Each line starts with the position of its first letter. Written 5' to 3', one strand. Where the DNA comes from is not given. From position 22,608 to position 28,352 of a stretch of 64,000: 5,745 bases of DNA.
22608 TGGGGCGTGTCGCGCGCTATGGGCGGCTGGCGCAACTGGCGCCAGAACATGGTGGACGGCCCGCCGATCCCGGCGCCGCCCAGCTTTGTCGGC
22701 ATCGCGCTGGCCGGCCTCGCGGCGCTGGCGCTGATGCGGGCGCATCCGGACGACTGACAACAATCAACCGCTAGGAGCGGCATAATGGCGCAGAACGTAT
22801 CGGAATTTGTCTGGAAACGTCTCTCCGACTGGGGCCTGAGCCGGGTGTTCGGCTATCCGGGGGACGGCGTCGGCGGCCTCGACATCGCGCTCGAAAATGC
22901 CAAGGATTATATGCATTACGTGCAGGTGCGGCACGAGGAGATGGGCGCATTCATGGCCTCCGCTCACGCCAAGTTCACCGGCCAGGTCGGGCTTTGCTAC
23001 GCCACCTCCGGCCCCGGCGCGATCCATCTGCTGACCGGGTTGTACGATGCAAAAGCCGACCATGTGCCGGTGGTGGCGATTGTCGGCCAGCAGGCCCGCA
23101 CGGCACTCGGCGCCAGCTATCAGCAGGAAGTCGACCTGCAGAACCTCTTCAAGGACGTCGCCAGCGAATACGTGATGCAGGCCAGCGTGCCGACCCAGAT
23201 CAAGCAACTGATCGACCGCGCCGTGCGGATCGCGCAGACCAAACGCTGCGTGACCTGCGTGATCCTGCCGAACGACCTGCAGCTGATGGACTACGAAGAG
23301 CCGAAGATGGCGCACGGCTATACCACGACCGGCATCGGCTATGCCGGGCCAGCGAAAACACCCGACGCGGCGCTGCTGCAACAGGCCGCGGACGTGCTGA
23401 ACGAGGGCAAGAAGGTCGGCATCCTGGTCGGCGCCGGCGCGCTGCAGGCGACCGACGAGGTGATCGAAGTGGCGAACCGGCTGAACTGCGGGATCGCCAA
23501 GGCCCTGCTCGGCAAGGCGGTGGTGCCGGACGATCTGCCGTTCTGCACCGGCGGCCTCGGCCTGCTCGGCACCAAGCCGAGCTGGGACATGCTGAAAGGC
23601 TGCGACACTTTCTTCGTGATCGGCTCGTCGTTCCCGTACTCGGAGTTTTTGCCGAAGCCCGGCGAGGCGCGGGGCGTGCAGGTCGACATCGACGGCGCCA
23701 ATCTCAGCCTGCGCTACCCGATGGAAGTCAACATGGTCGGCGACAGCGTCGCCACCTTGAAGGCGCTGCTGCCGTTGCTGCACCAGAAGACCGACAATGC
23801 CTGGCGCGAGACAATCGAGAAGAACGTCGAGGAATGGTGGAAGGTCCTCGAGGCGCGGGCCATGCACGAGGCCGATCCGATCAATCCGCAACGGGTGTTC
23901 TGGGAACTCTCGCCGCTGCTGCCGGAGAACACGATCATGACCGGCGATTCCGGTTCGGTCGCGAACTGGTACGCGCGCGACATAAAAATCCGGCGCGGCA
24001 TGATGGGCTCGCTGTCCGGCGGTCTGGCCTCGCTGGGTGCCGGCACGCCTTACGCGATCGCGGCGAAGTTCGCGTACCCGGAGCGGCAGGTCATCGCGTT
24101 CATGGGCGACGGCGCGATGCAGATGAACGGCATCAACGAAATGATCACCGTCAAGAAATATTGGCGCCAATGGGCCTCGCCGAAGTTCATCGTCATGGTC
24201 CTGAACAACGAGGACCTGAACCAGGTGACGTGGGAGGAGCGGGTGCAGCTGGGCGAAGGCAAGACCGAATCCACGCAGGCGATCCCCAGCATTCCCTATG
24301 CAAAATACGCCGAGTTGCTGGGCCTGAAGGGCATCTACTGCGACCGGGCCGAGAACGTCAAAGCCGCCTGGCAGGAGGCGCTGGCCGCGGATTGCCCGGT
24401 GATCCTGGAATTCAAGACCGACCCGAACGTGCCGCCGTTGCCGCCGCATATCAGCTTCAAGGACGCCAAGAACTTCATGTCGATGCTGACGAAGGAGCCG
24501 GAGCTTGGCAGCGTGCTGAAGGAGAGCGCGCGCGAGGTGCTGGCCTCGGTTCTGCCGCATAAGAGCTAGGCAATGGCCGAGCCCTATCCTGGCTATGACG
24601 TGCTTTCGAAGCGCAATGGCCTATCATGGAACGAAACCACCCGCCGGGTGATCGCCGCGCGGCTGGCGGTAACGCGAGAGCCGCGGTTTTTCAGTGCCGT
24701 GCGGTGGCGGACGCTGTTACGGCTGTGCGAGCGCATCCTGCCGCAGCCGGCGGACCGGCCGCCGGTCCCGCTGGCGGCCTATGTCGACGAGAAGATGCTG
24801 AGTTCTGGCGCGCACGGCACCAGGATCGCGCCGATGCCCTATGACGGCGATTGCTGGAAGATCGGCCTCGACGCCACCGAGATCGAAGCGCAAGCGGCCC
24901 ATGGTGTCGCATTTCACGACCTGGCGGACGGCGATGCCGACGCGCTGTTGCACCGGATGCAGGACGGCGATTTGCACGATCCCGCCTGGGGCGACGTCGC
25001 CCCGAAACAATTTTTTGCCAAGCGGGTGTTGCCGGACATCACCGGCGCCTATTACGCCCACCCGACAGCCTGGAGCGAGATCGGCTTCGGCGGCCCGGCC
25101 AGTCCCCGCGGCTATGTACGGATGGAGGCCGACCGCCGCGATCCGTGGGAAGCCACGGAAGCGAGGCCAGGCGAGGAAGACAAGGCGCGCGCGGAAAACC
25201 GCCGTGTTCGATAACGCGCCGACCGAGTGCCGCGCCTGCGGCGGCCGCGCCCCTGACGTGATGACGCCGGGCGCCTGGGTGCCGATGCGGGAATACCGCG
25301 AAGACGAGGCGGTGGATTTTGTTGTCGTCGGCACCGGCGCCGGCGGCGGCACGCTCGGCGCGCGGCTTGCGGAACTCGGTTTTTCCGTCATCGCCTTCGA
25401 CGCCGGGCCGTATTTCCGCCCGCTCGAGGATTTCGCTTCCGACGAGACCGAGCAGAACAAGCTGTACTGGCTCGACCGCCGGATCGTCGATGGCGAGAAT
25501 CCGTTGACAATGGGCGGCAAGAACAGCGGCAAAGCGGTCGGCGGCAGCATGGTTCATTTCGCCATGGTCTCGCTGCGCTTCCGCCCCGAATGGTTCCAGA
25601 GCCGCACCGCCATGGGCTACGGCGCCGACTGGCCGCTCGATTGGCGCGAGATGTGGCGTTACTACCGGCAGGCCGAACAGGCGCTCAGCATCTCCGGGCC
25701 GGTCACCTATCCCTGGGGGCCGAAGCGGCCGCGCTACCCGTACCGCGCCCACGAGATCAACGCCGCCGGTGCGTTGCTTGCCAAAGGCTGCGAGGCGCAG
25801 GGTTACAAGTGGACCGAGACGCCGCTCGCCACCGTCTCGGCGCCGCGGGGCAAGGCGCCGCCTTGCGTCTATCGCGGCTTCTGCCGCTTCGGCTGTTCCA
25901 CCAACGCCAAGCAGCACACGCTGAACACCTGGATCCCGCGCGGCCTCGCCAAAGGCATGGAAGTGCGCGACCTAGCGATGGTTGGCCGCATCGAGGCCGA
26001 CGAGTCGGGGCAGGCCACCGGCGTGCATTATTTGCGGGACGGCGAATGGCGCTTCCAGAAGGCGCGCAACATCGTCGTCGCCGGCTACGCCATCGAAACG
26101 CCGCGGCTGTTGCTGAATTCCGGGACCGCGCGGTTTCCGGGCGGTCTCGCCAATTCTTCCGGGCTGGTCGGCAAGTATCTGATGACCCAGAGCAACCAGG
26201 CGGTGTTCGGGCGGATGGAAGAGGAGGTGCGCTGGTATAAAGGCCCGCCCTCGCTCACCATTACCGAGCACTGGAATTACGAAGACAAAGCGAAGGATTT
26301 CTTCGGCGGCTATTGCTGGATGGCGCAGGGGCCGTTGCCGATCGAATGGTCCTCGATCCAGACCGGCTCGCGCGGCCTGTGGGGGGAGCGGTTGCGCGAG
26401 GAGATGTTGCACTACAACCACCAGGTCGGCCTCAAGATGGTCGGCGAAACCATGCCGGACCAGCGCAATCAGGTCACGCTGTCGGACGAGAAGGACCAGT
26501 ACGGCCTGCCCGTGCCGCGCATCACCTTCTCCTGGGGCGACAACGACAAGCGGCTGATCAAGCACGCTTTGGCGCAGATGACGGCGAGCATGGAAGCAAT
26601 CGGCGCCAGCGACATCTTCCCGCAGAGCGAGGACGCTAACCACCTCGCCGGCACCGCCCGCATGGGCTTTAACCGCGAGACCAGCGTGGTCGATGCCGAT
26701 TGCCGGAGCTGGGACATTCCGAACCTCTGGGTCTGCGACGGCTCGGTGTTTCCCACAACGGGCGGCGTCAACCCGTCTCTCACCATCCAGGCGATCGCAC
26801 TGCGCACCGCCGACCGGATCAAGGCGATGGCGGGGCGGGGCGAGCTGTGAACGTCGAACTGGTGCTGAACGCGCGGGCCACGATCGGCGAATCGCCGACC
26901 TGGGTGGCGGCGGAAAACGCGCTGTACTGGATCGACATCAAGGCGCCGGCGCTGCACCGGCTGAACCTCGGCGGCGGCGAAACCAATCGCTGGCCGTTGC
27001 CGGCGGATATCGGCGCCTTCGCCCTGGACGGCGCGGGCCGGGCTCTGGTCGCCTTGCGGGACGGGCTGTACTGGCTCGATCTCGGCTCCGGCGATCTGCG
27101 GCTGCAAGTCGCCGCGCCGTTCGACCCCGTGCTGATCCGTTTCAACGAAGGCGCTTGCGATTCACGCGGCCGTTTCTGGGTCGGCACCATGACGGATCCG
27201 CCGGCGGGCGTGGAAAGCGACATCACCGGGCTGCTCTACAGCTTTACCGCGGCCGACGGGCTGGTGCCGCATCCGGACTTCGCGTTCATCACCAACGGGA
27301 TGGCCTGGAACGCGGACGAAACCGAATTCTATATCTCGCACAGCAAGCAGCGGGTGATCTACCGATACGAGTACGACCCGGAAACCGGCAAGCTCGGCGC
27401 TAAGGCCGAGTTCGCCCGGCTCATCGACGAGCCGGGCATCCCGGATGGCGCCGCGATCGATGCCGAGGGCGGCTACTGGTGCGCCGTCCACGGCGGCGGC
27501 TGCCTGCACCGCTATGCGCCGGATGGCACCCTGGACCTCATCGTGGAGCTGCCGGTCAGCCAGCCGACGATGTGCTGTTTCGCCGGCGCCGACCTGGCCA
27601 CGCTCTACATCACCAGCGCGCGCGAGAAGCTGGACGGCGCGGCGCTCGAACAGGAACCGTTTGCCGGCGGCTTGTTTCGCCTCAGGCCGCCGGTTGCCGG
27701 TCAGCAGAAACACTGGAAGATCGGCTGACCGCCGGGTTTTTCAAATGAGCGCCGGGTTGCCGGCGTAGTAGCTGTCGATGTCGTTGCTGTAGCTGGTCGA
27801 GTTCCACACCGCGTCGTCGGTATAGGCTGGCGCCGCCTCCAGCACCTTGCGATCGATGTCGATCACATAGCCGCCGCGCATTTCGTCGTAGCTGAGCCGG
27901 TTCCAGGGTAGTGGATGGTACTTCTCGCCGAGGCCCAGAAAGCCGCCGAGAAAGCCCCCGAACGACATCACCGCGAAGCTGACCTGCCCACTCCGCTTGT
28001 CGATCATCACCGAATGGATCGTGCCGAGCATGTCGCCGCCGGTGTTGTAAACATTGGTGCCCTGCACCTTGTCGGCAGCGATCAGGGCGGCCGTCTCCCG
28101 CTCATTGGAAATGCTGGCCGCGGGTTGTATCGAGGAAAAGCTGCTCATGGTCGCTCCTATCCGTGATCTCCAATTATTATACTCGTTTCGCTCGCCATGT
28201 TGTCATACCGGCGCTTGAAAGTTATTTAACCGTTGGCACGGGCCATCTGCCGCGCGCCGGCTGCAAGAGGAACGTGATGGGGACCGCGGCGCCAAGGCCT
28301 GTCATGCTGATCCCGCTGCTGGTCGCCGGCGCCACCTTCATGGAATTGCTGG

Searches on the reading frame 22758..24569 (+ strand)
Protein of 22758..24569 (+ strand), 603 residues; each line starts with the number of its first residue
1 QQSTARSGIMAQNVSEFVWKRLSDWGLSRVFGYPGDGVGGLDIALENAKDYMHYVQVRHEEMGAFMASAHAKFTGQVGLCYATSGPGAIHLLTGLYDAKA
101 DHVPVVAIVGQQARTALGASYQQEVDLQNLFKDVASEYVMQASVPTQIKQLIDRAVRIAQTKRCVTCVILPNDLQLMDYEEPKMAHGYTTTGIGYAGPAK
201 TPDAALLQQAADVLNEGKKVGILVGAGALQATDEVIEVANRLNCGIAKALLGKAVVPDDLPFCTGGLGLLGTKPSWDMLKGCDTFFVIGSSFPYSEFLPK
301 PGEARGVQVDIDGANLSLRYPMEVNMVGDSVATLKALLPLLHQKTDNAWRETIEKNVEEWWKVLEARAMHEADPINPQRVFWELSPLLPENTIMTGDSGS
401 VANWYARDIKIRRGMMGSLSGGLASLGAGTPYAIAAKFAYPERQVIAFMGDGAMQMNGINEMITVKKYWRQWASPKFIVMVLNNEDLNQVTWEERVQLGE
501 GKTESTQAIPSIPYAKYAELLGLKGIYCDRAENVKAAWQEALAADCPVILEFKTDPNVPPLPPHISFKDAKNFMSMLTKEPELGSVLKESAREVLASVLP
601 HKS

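Call 7: search_protein_families(library=pfam, proteins=[window:22758-24569:+])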
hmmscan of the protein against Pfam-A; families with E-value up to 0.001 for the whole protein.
window:22758-24569:+ (603 aa): 4 families
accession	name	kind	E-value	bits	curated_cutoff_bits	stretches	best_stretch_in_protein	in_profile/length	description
PF02776.23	TPP_enzyme_N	-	1.9e-29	102.3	26.8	1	13-128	2-117/119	Thiamine pyrophosphate enzyme, N-terminal TPP binding domain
PF02775.26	TPP_enzyme_C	-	1.7e-26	93.2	21.9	1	397-551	1-150/151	Thiamine pyrophosphate enzyme, C-terminal TPP binding domain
PF00205.28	TPP_enzyme_M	-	9.5e-26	90.6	30.4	1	207-337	1-137/137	Thiamine pyrophosphate enzyme, central domain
PF01855.24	POR_N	-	2e-06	28.2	27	1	49-124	34-108/231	Pyruvate flavodoxin/ferredoxin oxidoreductase, thiamine diP-bdg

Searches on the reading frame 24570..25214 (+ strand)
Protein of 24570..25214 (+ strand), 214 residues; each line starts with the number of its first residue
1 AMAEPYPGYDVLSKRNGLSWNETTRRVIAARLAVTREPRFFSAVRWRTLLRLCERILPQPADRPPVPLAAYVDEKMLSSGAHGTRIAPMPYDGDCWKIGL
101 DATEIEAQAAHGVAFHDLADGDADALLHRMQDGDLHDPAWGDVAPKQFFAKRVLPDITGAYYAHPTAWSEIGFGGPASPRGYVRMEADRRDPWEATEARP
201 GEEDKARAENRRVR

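Call 7: search_protein_families(library=pfam, proteins=[window:24570-25214:+])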
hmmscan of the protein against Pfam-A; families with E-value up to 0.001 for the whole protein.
window:24570-25214:+ (214 aa): 1 family
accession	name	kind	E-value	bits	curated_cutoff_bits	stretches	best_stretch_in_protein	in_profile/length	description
PF13618.11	Gluconate_2-dh3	-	6.2e-18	65.9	23.4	1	45-175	3-135/135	Gluconate 2-dehydrogenase subunit 3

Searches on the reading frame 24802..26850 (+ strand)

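Call 7: search_protein_families(library=pfam, proteins=[window:24802-26850:+])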
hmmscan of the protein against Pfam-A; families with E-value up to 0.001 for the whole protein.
window:24802-26850:+ (682 aa): 2 families
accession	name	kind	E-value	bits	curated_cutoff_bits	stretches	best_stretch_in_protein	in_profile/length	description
PF05199.19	GMC_oxred_C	-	2.8e-28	99.7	24.6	1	552-666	1-139/139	GMC oxidoreductase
PF00732.25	GMC_oxred_N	-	3.3e-17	63.5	23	1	242-442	23-202/218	GMC oxidoreductase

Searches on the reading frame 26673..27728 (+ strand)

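Call 7: search_protein_families(library=pfam, proteins=[window:26673-27728:+])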
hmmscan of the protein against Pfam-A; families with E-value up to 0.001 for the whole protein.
window:26673-27728:+ (351 aa): 1 family
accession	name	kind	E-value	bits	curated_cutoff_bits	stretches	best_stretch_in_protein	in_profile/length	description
PF08450.18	SGL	-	8.6e-75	251.9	26.3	1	71-317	1-246/246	SMP-30/Gluconolactonase/LRE-like region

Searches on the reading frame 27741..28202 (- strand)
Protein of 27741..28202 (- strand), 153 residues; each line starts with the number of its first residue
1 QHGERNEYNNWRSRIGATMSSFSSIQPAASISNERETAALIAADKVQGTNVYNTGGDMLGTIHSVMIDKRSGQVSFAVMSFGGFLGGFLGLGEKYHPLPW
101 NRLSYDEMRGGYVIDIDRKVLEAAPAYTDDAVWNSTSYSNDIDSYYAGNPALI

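Call 7: search_protein_families(library=pfam, proteins=[window:27741-28202:-])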
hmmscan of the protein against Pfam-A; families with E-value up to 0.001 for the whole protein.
window:27741-28202:- (153 aa): 1 family
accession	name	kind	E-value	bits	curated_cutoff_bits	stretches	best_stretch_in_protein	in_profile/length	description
PF05239.21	PRC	-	3.9e-12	46.4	21.2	1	41-120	4-77/78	PRC-barrel domain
